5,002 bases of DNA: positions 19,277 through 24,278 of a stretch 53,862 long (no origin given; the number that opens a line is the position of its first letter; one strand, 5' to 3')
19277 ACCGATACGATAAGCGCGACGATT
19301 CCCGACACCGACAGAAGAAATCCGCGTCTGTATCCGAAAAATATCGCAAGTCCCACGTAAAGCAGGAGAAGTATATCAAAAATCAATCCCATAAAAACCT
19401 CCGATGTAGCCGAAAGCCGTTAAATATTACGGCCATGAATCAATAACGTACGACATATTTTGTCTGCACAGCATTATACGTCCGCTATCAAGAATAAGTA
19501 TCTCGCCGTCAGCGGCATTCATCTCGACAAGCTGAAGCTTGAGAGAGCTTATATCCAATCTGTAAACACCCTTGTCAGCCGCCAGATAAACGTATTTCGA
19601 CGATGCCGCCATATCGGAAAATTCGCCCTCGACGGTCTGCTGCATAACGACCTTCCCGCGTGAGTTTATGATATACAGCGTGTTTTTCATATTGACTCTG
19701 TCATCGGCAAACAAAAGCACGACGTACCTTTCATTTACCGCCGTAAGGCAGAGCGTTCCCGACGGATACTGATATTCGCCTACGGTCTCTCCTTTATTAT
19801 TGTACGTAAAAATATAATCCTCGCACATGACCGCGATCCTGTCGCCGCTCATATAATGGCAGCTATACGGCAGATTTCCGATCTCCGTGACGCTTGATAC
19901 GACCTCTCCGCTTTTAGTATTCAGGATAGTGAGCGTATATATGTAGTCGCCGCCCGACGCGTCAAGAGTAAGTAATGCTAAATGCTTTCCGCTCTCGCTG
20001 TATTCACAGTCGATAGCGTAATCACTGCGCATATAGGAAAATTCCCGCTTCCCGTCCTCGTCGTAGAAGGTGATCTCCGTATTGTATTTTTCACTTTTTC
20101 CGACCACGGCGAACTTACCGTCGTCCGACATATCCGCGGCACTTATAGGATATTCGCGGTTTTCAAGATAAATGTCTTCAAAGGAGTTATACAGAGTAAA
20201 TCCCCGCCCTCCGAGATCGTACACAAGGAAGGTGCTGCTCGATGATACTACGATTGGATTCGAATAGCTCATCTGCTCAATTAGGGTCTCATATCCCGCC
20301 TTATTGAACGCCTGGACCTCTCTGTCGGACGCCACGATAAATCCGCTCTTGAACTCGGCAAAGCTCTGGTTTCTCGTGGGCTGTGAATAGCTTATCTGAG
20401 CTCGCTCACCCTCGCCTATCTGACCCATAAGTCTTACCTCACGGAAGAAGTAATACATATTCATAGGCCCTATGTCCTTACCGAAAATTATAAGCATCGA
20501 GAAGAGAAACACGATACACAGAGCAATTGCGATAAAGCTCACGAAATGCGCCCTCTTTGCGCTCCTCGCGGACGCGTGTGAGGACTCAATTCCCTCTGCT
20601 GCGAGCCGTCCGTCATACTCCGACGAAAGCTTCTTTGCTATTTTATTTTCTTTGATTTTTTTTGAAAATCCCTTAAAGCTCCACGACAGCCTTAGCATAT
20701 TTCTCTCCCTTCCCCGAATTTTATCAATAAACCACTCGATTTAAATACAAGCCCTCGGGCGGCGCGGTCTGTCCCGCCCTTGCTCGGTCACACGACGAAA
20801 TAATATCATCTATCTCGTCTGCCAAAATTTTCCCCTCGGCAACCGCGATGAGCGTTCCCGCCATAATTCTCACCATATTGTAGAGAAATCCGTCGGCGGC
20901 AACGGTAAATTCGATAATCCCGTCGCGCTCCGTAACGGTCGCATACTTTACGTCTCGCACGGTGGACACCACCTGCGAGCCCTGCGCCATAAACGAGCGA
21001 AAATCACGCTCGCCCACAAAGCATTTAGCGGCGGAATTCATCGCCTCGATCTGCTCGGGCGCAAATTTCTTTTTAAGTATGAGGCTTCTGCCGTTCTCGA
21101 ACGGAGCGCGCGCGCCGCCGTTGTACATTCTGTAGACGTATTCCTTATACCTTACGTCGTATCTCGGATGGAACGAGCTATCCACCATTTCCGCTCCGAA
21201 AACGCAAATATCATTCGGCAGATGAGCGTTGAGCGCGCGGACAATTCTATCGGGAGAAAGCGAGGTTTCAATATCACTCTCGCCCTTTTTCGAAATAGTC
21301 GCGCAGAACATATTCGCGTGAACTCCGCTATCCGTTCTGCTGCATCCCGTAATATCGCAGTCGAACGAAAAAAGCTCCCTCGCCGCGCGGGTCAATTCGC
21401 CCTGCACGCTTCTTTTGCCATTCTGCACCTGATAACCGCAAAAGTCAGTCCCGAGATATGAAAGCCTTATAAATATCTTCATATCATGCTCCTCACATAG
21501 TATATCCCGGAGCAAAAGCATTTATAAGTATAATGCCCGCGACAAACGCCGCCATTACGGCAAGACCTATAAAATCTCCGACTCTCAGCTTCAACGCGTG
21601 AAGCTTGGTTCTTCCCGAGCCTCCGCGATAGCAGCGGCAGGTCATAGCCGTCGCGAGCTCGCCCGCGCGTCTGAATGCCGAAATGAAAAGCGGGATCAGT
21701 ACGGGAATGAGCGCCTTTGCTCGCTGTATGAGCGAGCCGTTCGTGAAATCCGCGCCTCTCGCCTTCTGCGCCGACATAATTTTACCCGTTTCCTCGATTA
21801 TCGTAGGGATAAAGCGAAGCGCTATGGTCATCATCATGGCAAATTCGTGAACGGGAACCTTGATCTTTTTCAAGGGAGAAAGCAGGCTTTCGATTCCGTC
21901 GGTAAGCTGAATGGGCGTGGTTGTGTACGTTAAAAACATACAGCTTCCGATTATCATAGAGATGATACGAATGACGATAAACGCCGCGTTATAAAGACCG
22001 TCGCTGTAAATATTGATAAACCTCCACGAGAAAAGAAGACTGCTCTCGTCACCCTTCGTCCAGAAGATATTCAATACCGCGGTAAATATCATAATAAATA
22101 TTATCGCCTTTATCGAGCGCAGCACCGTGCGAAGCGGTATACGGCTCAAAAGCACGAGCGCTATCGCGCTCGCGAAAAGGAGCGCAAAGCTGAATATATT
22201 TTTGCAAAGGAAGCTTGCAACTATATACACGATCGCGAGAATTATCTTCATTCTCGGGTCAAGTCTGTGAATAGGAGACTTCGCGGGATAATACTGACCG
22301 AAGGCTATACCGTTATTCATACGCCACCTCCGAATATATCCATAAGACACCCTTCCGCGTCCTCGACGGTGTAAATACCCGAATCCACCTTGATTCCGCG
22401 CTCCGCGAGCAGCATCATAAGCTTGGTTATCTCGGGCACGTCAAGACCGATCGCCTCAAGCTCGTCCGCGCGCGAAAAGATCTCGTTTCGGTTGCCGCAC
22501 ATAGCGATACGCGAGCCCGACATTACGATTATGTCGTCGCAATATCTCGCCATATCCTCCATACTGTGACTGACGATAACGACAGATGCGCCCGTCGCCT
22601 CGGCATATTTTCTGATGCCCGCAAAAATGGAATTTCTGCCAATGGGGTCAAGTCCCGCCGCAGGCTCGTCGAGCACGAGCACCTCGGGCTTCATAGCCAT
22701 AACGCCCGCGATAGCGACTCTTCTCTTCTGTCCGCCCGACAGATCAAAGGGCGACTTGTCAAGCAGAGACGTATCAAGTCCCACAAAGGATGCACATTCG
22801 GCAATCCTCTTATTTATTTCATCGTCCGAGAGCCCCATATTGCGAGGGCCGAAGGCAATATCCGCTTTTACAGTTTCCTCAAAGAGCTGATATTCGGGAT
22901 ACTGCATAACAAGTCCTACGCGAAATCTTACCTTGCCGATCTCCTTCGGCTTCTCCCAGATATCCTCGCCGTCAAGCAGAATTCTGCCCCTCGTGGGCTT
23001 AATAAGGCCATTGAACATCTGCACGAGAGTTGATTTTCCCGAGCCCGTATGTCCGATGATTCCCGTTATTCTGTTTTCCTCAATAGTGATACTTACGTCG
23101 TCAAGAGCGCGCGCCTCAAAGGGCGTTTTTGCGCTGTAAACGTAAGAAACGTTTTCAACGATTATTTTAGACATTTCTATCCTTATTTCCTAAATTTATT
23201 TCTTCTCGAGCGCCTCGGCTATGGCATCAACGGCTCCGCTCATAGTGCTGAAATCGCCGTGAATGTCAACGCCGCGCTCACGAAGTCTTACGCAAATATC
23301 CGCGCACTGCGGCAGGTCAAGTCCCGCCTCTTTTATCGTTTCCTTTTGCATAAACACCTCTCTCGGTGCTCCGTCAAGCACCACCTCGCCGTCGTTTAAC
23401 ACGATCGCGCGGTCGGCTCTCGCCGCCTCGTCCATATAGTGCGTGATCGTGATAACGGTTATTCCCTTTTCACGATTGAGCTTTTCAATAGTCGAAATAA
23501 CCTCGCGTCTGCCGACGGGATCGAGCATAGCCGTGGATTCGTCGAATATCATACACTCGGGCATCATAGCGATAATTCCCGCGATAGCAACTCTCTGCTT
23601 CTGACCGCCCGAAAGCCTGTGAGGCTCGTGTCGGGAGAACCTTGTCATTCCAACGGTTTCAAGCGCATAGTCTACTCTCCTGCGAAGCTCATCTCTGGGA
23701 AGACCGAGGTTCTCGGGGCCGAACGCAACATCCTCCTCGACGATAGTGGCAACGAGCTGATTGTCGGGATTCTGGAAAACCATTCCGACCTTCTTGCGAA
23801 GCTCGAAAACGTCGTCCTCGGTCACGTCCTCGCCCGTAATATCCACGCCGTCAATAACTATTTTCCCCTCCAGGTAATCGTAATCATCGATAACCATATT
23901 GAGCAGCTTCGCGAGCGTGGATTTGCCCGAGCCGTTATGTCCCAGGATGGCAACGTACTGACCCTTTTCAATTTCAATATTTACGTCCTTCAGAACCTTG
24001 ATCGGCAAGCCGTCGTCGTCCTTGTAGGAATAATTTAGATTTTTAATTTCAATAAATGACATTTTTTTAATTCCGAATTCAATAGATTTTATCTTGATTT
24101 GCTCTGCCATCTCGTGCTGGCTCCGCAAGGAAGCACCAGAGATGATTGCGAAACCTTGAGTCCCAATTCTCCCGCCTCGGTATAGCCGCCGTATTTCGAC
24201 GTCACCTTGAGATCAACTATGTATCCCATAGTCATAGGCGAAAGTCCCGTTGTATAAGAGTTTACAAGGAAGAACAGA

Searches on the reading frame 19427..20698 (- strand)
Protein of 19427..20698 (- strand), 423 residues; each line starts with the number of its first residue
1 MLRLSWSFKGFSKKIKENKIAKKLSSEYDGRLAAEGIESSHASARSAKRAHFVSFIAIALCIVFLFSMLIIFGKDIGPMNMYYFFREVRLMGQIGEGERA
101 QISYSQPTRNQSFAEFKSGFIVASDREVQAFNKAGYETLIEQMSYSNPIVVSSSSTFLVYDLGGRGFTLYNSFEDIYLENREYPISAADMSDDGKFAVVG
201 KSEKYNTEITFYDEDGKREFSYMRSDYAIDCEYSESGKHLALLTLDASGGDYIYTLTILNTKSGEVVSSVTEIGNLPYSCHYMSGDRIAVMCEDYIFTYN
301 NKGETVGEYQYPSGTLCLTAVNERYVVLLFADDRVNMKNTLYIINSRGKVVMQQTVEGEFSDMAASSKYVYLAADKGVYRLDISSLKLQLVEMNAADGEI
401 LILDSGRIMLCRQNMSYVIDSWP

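Call 32: search_protein_families(library=pfam, proteins=[window:19427-20698:-], max_evalue=0.001)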
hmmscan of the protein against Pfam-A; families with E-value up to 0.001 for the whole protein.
window:19427-20698:- (423 aa): 1 family
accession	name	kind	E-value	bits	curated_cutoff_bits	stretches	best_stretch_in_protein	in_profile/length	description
PF18975.6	DUF5711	-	1.3e-29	104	26.3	1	107-384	18-306/344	Family of unknown function (DUF5711)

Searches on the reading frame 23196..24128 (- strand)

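Call 32: search_protein_families(library=pfam, proteins=[window:23196-24128:-], max_evalue=0.001)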
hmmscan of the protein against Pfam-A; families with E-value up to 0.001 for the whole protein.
window:23196-24128:- (310 aa): 5 families
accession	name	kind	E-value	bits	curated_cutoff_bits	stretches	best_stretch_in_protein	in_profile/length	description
PF00005.33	ABC_tran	-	5.6e-30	105.2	25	1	46-200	1-137/137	ABC transporter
PF02463.25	SMC_N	-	4.2e-11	43.1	40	1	50-238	19-207/220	RecF/RecN/SMC N terminal domain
PF13175.12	AAA_15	-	0.00011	22.4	32.1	1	46-118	14-83/374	AAA ATPase domain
PF13476.12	AAA_23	-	0.00056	21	27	1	46-82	10-45/201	AAA domain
PF13304.12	AAA_21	-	0.00085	19.9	27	0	60-108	3-60/304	AAA domain, putative AbiEii toxin, Type IV TA system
